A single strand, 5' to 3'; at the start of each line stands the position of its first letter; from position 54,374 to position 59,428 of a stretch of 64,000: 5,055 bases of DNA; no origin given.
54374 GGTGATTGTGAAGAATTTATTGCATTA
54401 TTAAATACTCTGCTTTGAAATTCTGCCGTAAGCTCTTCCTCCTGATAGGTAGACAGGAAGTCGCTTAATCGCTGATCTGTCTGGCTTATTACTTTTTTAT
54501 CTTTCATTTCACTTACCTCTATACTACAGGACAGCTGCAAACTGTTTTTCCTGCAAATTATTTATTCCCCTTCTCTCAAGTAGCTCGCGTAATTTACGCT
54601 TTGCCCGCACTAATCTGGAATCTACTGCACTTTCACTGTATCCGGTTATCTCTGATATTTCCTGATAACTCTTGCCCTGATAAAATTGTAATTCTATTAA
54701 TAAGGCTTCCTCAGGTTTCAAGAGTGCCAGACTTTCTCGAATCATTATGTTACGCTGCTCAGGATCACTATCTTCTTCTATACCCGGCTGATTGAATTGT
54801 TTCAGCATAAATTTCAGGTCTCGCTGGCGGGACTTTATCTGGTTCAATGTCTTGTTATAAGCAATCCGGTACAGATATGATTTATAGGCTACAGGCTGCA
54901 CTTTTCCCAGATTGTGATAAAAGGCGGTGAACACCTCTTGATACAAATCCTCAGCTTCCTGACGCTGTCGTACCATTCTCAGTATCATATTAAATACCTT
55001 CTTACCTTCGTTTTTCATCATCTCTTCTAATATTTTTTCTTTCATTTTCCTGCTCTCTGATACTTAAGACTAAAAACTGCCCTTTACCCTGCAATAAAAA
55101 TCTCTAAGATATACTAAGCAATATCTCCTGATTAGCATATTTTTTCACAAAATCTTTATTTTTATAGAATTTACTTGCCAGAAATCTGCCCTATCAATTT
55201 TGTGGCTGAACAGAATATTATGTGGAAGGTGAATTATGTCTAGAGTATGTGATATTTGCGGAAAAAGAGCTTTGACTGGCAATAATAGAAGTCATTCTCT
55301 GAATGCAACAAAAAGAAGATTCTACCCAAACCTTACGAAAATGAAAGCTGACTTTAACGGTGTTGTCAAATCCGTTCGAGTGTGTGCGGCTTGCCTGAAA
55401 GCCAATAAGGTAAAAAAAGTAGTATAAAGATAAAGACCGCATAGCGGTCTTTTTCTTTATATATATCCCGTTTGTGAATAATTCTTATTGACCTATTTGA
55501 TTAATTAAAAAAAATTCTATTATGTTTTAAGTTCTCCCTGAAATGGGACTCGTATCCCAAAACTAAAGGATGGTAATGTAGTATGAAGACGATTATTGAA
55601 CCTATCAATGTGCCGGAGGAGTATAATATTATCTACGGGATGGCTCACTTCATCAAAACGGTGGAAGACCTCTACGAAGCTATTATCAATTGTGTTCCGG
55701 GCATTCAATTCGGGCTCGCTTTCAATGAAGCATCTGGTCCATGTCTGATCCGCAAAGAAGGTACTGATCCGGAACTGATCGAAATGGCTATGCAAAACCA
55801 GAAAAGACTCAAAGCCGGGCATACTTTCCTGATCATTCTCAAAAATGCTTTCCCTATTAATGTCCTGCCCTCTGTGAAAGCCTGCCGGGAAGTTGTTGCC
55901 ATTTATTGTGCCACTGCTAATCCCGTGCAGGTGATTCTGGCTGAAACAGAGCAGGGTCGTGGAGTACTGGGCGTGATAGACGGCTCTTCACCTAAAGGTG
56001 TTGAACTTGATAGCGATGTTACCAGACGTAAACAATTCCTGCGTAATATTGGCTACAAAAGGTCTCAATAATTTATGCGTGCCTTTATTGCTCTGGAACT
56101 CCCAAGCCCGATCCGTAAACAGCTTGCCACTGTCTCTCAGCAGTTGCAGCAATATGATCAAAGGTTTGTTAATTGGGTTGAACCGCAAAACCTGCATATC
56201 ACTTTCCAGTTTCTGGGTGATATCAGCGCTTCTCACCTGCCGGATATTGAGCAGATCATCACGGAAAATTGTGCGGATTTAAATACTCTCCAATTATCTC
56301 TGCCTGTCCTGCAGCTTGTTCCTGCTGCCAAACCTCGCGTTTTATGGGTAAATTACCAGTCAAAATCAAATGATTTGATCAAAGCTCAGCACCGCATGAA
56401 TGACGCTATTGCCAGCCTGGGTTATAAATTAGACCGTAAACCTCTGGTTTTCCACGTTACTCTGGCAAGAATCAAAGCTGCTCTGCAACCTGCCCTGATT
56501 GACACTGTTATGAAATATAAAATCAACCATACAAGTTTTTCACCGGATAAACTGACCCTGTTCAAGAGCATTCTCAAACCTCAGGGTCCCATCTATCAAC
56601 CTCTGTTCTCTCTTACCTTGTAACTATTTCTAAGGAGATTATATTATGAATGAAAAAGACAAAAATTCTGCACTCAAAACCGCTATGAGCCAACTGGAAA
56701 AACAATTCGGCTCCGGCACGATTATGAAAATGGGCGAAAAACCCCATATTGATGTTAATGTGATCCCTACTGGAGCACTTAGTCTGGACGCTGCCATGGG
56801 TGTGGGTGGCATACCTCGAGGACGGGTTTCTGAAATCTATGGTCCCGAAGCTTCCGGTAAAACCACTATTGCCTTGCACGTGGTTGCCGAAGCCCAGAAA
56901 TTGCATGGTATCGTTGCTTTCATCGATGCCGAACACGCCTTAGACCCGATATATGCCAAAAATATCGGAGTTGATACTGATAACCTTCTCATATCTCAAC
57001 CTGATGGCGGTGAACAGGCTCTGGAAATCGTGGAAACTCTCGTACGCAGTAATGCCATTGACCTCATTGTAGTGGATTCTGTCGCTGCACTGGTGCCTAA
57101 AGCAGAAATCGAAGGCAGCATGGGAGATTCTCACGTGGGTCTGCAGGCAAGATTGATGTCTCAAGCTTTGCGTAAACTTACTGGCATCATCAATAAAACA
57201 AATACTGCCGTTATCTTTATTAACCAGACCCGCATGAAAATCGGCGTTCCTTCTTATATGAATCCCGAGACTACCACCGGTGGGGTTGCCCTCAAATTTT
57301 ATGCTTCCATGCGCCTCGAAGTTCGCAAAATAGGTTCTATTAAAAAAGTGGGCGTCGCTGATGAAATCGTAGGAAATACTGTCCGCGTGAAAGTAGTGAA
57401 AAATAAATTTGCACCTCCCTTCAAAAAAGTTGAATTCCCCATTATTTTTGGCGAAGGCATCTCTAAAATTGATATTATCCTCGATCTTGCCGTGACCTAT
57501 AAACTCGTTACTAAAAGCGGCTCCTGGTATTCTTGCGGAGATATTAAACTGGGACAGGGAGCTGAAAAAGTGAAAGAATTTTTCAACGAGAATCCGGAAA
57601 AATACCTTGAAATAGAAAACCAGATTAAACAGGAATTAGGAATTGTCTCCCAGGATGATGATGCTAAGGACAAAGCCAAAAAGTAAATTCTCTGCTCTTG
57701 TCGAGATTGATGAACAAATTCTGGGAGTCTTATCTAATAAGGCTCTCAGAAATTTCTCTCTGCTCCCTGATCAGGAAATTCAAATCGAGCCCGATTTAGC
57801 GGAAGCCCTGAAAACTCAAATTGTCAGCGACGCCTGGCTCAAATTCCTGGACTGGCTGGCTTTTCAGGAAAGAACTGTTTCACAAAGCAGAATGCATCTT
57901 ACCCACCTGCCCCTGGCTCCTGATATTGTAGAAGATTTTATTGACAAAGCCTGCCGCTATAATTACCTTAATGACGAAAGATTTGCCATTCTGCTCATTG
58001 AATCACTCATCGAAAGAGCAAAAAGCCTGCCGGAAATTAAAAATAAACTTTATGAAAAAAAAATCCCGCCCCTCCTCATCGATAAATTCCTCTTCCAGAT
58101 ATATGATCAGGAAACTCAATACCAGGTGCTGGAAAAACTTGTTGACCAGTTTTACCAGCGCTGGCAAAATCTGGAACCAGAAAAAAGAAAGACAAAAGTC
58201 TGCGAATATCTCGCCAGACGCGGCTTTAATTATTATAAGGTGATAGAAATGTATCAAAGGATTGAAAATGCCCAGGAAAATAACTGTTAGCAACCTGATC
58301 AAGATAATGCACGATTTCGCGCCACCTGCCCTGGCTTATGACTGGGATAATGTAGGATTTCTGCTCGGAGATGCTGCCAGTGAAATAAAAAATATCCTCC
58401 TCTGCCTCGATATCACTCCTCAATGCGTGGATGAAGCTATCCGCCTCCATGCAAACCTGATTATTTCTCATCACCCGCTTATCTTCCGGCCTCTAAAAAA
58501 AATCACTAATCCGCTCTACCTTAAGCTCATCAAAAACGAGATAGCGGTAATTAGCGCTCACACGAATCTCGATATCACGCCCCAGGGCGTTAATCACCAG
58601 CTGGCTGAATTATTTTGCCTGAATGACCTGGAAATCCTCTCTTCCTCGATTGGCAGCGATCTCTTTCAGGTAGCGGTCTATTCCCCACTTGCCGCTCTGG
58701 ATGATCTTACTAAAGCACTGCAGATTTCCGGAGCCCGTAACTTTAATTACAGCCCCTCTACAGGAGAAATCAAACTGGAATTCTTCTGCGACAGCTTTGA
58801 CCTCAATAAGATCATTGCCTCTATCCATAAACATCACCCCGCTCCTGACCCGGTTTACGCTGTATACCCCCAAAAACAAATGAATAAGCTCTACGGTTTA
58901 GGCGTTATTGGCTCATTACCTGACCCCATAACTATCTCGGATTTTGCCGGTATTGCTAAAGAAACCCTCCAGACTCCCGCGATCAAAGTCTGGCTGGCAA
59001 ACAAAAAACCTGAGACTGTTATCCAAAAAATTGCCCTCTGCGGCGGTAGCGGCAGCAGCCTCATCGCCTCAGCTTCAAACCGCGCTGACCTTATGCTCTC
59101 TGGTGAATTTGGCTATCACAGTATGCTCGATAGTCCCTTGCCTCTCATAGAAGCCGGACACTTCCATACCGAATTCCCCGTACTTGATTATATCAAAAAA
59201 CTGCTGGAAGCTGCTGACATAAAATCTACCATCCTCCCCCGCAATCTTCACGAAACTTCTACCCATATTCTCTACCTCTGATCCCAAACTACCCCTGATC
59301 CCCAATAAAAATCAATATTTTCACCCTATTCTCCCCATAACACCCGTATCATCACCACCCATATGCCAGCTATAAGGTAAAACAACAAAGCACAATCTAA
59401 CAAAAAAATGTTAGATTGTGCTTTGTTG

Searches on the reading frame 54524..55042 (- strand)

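Call 8: search_protein_families(library=pfam, proteins=[window:54524-55042:-], max_evalue=0.001)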
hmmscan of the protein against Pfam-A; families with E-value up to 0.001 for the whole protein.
window:54524-55042:- (172 aa): 4 families
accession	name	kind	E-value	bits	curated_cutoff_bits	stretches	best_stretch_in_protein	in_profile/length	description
PF08281.18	Sigma70_r4_2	-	1.4e-12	47.5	25.7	1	100-151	3-54/54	Sigma-70, region 4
PF04542.20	Sigma70_r2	-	1.4e-10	41.3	24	1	13-74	6-70/71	Sigma-70 region 2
PF04545.22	Sigma70_r4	-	2.7e-09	36.9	24.1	1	105-153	2-50/50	Sigma-70, region 4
PF07638.17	Sigma70_ECF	-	0.00026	21.4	21.1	1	25-153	42-181/185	ECF sigma factor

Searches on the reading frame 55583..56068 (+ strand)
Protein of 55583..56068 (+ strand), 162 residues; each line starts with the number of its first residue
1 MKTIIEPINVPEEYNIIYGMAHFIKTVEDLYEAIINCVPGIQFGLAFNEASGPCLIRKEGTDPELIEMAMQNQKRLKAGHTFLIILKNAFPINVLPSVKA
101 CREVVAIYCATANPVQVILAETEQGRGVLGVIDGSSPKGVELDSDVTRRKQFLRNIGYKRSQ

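Call 8: search_protein_families(library=pfam, proteins=[window:55583-56068:+], max_evalue=0.001)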
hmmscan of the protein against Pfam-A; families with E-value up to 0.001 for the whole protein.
window:55583-56068:+ (162 aa): 1 family
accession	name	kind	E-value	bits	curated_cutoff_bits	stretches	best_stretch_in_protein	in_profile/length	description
PF04008.19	Adenosine_kin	-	1.5e-72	242.8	25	1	8-159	3-154/154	Adenosine specific kinase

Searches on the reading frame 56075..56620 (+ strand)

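Call 8: search_protein_families(library=pfam, proteins=[window:56075-56620:+], max_evalue=0.001)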
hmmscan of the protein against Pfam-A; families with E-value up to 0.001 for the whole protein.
window:56075-56620:+ (182 aa): 3 families
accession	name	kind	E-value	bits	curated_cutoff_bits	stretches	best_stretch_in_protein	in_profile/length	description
PF02834.22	LigT_PEase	-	4.3e-21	75.3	23.3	2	7-91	1-87/87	LigT like Phosphoesterase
PF13563.12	2_5_RNA_ligase2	-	1.9e-08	35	27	1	23-163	8-146/152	2'-5' RNA ligase superfamily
PF10469.15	AKAP7_NLS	-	4.1e-06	27.3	24.4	1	4-137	4-153/208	AKAP7 2'5' RNA ligase-like domain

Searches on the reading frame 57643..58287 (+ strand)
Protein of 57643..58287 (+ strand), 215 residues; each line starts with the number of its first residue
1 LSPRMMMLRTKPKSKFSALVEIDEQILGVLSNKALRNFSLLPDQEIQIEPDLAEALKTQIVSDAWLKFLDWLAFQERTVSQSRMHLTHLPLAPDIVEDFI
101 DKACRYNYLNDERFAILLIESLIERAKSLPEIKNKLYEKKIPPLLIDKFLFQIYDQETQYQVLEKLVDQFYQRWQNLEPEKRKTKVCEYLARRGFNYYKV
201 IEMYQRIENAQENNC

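Call 3: search_protein_families(library=pfam, proteins=[window:57643-58287:+], max_evalue=1)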
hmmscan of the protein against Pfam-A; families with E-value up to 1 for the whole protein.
window:57643-58287:+ (215 aa): 3 families
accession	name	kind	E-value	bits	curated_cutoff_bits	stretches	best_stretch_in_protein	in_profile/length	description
PF21981.2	RecX_HTH3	-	1.2e-06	29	26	1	157-197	1-41/48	RecX, third three-helix domain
PF02631.22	RecX_HTH2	-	0.00023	21.8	26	1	110-148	1-40/42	RecX, second three-helix domain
PF21982.2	RecX_HTH1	-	0.0013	19.1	26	0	64-98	1-35/40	RecX, first three-helix domain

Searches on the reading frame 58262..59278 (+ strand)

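Call 3: search_protein_families(library=pfam, proteins=[window:58262-59278:+], max_evalue=1)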
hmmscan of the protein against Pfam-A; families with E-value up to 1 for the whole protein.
window:58262-59278:+ (339 aa): 2 families
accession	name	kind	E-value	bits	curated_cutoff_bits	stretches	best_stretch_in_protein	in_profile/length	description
PF01784.24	DUF34_NIF3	-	1.2e-65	222.1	23.4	1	8-317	2-237/256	Duf34/NIF3 (NGG1p interacting factor 3)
PF21125.3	MPN_2A_DUB_like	-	0.2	11.7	27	1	29-85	20-76/171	BRCA1-A complex subunit Abraxas 1 MPN domain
